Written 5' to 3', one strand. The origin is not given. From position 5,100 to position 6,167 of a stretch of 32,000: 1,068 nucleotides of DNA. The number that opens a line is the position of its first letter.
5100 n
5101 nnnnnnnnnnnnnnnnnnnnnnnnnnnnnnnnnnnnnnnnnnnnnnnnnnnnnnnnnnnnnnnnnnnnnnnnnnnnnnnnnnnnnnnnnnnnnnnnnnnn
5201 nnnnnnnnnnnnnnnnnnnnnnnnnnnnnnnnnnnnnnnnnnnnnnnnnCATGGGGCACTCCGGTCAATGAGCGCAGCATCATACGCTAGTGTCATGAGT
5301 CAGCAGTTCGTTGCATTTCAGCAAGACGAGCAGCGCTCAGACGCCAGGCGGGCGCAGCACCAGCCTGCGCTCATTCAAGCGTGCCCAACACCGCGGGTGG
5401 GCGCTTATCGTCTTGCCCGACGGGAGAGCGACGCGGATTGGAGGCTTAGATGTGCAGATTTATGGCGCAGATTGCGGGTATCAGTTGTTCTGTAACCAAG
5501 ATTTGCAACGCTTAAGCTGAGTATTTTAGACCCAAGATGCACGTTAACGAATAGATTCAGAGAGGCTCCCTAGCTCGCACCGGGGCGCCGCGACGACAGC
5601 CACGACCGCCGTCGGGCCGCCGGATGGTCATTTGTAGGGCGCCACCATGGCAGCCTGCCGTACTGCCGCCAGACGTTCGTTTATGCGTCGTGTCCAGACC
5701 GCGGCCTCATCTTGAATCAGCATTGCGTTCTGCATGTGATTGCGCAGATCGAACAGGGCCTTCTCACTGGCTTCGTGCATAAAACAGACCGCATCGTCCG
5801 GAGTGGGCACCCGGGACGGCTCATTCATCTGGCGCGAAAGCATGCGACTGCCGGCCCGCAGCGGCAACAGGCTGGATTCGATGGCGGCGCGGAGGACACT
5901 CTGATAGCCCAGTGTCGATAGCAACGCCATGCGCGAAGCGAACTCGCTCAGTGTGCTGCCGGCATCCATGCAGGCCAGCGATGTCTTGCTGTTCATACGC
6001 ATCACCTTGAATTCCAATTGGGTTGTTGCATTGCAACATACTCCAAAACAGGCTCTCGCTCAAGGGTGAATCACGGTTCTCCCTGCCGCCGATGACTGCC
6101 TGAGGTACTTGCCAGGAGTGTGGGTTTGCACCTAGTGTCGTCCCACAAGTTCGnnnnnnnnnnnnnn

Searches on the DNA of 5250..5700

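Call 8: search_rna_families(source=window, start=5250, end=5700, threshold=evalue, max_evalue=10, show_alignments=3)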
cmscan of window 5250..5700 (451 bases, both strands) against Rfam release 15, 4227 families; matches with E-value up to 10: 5.
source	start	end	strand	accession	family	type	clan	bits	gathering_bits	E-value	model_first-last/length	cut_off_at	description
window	5489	5546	+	RF02477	GlsR9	Gene; snRNA; snoRNA; CD-box;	-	18.7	95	0.14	1-79/79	no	Small nucleolar RNA GlsR9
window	5555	5620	-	RF02353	BjrC68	Gene; sRNA;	-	18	39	0.032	1-82/82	no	Bradyrhizobiaceae sRNA BjrC68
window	5556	5620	+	RF02464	Ms_AS-4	Gene; sRNA;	-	15.5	50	5.9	1-82/82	no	Actinobacteria sRNA Ms_AS-4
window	5571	5657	+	RF04311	dauA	Cis-reg;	-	15.4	45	9.5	1-88/88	no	dauA ncRNA motif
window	5336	5418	+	RF02681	Twister-sister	Gene; ribozyme;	-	14.3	34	3.8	1-81/81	no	Twister_sister_ribozyme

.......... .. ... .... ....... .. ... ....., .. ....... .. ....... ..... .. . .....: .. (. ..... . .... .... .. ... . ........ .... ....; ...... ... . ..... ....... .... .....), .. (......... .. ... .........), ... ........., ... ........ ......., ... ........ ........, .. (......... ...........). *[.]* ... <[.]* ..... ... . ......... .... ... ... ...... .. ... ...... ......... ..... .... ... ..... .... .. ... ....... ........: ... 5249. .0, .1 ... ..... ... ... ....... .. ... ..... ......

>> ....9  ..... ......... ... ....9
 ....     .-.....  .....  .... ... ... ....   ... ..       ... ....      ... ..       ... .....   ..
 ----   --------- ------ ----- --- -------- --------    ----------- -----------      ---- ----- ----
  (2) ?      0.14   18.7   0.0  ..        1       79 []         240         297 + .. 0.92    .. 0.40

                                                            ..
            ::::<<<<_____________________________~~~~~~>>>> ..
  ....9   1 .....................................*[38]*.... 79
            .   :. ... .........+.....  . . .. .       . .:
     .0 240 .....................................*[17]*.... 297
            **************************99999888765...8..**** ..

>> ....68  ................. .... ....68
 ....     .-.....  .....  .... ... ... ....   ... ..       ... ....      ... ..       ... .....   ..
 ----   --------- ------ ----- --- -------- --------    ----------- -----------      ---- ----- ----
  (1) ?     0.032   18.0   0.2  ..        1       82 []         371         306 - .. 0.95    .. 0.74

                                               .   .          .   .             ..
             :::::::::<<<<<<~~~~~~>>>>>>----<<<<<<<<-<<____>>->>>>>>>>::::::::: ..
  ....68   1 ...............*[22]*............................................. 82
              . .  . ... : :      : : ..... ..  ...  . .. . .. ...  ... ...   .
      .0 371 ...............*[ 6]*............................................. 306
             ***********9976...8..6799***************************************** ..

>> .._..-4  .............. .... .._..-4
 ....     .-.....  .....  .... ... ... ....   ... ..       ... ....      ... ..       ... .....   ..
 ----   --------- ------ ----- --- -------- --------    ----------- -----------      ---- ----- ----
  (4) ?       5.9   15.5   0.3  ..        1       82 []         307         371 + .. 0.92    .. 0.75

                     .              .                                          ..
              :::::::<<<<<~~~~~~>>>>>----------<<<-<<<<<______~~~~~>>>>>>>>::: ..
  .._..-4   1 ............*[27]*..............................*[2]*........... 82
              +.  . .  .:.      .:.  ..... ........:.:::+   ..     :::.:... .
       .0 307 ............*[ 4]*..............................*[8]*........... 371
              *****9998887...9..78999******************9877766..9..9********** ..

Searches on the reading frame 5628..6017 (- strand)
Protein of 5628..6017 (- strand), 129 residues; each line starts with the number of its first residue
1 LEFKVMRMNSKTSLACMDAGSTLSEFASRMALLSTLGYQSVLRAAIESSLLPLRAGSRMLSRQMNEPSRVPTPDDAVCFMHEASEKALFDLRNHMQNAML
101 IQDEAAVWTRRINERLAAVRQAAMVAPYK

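Call 33: search_protein_families(library=pfam, proteins=[window:5628-6017:-], max_evalue=10)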
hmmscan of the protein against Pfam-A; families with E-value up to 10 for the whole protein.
window:5628-6017:- (129 aa): 1 family
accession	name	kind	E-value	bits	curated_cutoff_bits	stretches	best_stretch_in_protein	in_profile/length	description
PF23716.1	DUF7158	-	0.069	13.2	27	1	103-122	6-25/38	Family of unknown function (DUF7158)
